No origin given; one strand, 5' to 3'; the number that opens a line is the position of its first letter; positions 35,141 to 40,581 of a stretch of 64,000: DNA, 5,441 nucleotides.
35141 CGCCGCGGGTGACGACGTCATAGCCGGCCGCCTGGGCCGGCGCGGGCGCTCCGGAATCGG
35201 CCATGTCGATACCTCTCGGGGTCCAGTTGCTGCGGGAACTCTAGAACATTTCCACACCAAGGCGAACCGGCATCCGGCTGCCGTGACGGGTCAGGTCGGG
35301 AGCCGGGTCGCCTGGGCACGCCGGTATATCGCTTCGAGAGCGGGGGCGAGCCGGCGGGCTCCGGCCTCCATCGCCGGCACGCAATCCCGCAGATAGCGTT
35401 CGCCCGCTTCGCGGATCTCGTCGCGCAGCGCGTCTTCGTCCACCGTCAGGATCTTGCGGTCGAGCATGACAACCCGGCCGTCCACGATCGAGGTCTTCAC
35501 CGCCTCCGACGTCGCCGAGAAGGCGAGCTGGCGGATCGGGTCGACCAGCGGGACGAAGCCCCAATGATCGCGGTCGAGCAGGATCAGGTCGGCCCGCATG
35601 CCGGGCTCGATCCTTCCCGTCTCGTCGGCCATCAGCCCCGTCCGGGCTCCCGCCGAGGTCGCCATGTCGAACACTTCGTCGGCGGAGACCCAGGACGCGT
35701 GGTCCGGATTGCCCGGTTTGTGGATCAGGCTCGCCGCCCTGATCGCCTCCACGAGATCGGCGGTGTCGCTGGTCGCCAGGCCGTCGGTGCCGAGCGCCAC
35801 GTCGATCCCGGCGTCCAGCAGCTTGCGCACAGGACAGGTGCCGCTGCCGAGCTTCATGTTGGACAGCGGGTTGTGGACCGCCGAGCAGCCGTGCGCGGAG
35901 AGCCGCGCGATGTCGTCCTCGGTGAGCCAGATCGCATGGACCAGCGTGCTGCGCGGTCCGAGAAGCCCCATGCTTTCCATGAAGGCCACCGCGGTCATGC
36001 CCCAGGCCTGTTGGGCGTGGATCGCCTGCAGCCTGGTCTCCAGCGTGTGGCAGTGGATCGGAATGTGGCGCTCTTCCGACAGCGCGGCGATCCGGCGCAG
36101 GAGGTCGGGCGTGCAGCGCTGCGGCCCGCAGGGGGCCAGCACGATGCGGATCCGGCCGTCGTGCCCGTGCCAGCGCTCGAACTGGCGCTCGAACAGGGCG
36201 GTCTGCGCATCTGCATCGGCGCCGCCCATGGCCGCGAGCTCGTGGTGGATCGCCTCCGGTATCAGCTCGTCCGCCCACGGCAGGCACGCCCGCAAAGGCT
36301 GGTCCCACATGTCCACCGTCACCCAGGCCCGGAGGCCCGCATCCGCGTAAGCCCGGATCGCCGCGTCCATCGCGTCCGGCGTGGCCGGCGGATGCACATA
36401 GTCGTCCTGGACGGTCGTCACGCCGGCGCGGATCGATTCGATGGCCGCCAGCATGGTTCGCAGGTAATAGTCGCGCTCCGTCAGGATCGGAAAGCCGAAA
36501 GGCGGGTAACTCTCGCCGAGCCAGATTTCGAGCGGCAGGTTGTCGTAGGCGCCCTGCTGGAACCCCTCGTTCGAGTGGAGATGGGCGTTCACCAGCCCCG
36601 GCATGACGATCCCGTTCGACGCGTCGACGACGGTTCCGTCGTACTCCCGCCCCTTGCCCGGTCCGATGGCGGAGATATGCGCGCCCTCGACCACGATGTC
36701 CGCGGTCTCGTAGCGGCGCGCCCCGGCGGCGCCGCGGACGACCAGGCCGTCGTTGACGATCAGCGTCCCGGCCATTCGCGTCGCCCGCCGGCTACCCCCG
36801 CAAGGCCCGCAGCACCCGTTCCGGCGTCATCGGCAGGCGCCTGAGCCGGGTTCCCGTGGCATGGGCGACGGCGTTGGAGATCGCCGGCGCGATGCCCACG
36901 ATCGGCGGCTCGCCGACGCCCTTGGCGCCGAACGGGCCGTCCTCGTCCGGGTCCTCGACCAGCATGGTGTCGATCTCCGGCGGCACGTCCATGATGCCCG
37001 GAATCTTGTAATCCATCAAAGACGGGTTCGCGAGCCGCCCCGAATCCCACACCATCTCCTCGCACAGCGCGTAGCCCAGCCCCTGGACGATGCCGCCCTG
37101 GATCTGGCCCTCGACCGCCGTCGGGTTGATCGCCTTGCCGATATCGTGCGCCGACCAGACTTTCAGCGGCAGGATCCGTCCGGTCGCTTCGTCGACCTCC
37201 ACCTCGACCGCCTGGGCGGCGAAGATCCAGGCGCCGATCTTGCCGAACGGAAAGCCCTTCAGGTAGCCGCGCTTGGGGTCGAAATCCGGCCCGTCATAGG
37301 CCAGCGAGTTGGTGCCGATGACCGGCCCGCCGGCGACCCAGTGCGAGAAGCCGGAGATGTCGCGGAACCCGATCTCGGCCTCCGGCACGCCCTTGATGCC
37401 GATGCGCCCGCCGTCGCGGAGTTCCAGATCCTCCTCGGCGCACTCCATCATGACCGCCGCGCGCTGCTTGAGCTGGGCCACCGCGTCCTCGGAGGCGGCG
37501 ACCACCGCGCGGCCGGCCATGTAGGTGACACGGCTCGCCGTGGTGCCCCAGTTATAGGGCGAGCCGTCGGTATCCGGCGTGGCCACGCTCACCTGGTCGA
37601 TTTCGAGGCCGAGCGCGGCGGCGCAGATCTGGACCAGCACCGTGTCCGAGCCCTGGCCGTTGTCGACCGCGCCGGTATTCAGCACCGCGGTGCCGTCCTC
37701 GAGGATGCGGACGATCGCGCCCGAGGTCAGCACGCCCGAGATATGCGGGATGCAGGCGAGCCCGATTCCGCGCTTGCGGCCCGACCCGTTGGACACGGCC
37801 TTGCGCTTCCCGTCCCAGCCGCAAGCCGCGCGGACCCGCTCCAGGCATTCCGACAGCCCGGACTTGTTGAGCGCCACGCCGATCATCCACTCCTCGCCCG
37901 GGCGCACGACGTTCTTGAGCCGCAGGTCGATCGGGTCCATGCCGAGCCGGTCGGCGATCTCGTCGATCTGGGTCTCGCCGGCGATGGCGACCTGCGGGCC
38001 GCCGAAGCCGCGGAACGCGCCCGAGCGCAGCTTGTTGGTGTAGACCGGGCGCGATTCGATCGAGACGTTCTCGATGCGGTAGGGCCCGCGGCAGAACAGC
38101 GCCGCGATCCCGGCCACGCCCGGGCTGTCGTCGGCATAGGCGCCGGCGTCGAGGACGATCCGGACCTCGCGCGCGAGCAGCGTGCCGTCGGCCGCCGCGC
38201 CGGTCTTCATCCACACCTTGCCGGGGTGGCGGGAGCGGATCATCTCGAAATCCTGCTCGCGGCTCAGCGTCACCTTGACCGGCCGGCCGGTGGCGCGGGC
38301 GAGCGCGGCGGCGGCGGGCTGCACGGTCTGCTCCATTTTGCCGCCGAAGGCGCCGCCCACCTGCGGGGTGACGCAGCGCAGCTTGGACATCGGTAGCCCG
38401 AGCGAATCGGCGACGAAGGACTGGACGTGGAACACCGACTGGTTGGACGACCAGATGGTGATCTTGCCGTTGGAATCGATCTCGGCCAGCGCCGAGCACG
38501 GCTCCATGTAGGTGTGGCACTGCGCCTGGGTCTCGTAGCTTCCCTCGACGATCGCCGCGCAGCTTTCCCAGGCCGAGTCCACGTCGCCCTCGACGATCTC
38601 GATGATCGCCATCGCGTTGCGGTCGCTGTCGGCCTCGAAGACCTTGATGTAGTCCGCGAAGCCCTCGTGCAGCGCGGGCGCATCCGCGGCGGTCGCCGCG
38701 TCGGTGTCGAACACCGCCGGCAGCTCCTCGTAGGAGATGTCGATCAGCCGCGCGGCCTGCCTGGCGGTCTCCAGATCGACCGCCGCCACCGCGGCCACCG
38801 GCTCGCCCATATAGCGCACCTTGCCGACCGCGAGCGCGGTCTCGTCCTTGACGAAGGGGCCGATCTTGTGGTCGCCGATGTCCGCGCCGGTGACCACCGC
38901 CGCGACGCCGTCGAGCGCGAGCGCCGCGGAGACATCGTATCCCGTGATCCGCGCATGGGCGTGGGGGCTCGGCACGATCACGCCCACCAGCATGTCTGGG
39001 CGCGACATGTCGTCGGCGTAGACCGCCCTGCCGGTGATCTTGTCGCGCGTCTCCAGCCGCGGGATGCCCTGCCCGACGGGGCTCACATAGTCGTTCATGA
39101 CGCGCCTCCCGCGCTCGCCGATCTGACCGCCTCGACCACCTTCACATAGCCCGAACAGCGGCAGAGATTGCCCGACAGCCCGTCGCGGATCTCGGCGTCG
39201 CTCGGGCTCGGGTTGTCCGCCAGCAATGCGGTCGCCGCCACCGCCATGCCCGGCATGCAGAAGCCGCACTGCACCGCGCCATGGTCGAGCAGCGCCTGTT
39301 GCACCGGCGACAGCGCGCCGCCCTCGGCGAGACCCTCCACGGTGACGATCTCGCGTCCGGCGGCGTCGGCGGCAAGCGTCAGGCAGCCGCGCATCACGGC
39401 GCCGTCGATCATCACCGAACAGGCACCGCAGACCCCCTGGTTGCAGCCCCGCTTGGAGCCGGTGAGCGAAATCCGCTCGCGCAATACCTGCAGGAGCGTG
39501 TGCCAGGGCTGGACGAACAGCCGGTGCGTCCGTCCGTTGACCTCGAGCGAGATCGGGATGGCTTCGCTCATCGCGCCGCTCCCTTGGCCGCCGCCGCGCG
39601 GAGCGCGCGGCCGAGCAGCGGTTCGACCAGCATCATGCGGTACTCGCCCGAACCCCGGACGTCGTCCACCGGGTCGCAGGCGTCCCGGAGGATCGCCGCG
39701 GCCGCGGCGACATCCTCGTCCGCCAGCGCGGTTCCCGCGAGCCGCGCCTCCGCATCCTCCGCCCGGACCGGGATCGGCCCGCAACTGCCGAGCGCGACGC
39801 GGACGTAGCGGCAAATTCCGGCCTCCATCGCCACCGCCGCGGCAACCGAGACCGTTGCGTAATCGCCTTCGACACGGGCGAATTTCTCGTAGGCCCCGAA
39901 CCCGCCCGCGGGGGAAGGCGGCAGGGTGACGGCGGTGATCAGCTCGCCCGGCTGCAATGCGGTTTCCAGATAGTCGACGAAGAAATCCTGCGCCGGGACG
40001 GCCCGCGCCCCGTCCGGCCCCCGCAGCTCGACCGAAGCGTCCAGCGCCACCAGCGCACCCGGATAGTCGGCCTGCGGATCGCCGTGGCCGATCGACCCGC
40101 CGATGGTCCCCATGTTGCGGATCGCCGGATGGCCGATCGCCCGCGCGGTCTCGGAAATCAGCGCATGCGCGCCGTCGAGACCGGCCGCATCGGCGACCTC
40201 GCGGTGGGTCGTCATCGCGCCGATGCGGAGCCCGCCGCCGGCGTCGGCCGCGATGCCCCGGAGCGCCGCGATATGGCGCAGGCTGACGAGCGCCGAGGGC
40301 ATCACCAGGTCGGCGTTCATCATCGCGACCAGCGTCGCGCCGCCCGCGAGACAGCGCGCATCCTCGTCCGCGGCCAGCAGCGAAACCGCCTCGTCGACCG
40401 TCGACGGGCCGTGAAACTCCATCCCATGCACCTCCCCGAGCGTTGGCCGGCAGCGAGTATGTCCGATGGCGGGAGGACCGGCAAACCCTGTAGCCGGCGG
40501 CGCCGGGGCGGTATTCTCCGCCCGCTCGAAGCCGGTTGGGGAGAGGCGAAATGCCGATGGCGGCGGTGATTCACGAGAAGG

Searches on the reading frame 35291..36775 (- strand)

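Call 19: search_protein_families(library=pfam, proteins=[window:35291-36775:-], max_evalue=0.00001)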
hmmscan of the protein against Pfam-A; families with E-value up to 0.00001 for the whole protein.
window:35291-36775:- (494 aa): 2 families
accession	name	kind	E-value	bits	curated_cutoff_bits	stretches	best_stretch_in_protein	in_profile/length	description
PF01979.26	Amidohydro_1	-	3.1e-55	188.3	25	1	56-436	1-345/345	Amidohydrolase family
PF07969.17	Amidohydro_3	-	7.9e-23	82.1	29.7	1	107-436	163-471/472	Amidohydrolase family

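Call 56: search_protein_families(library=ncbifam, proteins=[window:35291-36775:-], max_evalue=1e-20)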
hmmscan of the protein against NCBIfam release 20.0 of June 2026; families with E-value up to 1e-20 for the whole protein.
window:35291-36775:- (494 aa): 17 families
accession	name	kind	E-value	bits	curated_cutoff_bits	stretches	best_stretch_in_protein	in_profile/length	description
NF004701.0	PRK06038.1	equivalog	5.5e-83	279.1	609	1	199-459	166-424/432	N-ethylammeline chlorohydrolase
NF005557.0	PRK07228.1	equivalog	2.2e-79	267.2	522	1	19-461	16-437/445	5'-deoxyadenosine deaminase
NF006252.0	PRK08393.1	equivalog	4.5e-79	266.5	617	1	208-458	173-420/424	N-ethylammeline chlorohydrolase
NF006055.0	PRK08203.1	equivalog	1.6e-76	257.7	532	1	4-460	6-449/455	8-oxoguanine deaminase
NF006549.0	PRK09045.1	equivalog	1.1e-75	255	540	1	7-460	12-438/444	TRZ/ATZ family hydrolase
NF006056.0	PRK08204.1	subfamily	3.4e-62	210.7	391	1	6-463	6-442/449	hypothetical protein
NF009059.0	PRK12393.1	equivalog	2.4e-58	198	543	1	3-460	6-454/460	amidohydrolase family protein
NF004801.0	PRK06151.1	subfamily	4.5e-52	177.5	416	1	22-455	22-456/491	chlorohydrolase family protein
NF005540.0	PRK07203.1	equivalog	5.9e-51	173.5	444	1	226-460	207-437/444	putative aminohydrolase SsnA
NF004995.0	PRK06380.1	subfamily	1.3e-50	172.7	567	1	199-451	161-413/418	metal-dependent hydrolase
TIGR03314.1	Se_ssnA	subfamily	4.5e-48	164.2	455.5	1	229-460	209-436/441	putative selenium metabolism protein SsnA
NF006681.0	PRK09229.1-2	equivalog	1.1e-42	146.3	362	1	22-456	19-446/451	formimidoylglutamate deiminase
NF005211.0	PRK06687.1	equivalog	5.1e-39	134.2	703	1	207-446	179-418/419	TRZ/ATZ family protein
NF012037.0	PRK15493.1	equivalog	5.6e-38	130.9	779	1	192-450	163-422/435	bifunctional S-methyl-5'-thioadenosine deaminase/S-adenosylhomocysteine deaminase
TIGR02967.1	guan_deamin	equivalog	7.2e-34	117.4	375.4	1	199-402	162-362/401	guanine deaminase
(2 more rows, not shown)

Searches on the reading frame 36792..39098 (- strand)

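Call 19: search_protein_families(library=pfam, proteins=[window:36792-39098:-], max_evalue=0.00001)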
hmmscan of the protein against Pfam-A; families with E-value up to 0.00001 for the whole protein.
window:36792-39098:- (768 aa): 3 families
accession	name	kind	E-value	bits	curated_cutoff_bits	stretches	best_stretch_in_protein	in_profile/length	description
PF02738.23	MoCoBD_1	-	7.7e-83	277.8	27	1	162-397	10-244/244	Molybdopterin cofactor-binding domain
PF20256.3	MoCoBD_2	-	1.6e-77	261.2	27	1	422-706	2-283/283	Molybdopterin cofactor-binding domain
PF01315.27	Ald_Xan_dh_C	-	7.5e-31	107.1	31.3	1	22-127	1-110/110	Aldehyde oxidase and xanthine dehydrogenase, a/b hammerhead domain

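Call 56: search_protein_families(library=ncbifam, proteins=[window:36792-39098:-], max_evalue=1e-20)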
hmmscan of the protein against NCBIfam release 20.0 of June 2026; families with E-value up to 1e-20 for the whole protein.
window:36792-39098:- (768 aa): 13 families
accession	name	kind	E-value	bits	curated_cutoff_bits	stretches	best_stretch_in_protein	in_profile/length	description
TIGR03194.1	4hydrxCoA_A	equivalog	1.5e-183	612.1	994.55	1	12-766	1-746/746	4-hydroxybenzoyl-CoA reductase subunit alpha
NF043082.1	XdhA_XDHase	equivalog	8.4e-165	549.9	780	2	8-563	1-565/758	xanthine dehydrogenase subunit XdhA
NF007426.0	PRK09970.1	equivalog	4.2e-158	527.7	916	2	7-566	5-571/761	xanthine dehydrogenase molybdenum-binding subunit XdhA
TIGR03196.1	pucD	equivalog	6.2e-149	497.7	783.65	1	13-762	8-754/763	xanthine dehydrogenase subunit D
TIGR03311.1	Se_dep_XDH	equivalog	1.8e-120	403.5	830.45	1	6-552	160-687/848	selenium-dependent xanthine dehydrogenase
NF041018.1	glyceraldDH_alpha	equivalog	1.7e-116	390.4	790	1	8-762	3-740/741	glyceraldehyde dehydrogenase subunit alpha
TIGR02965.1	xanthine_xdhB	equivalog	1.8e-114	383.6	849.5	1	19-766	12-754/758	xanthine dehydrogenase molybdopterin binding subunit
NF045668.1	pterin_aldehy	equivalog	3.3e-113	379.5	1100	2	9-550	176-725/905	molybdopterin-dependent aldehyde oxidoreductase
NF040766.1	CODH_aero_grp5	exception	4e-111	372.5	950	2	8-585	5-594/785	aerobic carbon-monoxide dehydrogenase large subunit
NF041671.1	peri_hyde_PaoC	equivalog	1.6e-93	314.5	1180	2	4-563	14-549/735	aldehyde oxidoreductase molybdenum-binding subunit PaoC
TIGR02416.1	CO_dehy_Mo_lg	equivalog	7.4e-91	305.5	991.15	1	21-763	6-768/770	aerobic carbon-monoxide dehydrogenase large subunit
TIGR03313.1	Se_sel_red_Mo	hypoth_equivalog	5.9e-89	298.9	1101.9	1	160-766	351-949/951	molybdopterin-dependent oxidoreductase Mo/Fe-S-binding subunit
TIGR02969.1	mam_aldehyde_ox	subfamily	3.3e-70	236.9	1912.3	1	6-540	574-1099/1330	aldehyde oxidase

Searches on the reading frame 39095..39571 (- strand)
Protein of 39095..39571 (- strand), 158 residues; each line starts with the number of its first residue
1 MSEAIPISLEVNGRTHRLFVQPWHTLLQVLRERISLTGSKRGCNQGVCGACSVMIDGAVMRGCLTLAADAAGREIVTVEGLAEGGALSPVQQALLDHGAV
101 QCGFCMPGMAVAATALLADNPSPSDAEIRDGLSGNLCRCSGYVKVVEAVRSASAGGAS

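Call 19: search_protein_families(library=pfam, proteins=[window:39095-39571:-], max_evalue=0.00001)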
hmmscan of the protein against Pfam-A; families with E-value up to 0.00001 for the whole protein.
window:39095-39571:- (158 aa): 3 families
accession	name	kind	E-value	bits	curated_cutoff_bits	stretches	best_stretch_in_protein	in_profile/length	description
PF01799.25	Fer2_2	-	6.9e-31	106.7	30.3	1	77-150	1-75/75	[2Fe-2S] binding domain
PF00111.32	Fer2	-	3.3e-07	30.6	21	1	10-62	2-55/77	2Fe-2S iron-sulfur cluster binding domain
PF13085.11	Fer2_3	-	3.5e-07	30.6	27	1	40-81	49-89/107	2Fe-2S iron-sulfur cluster binding domain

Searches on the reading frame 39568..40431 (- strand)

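Call 19: search_protein_families(library=pfam, proteins=[window:39568-40431:-], max_evalue=0.00001)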
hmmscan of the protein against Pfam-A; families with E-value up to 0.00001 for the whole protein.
window:39568-40431:- (287 aa): 2 families
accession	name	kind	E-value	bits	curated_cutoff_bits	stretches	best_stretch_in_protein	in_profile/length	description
PF00941.27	FAD_binding_5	-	3.7e-50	170.5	27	1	4-172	3-169/170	FAD binding domain in molybdopterin dehydrogenase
PF03450.22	CO_deh_flav_C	-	6.6e-23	81.2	25.5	1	180-279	2-101/102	CO dehydrogenase flavoprotein C-terminal domain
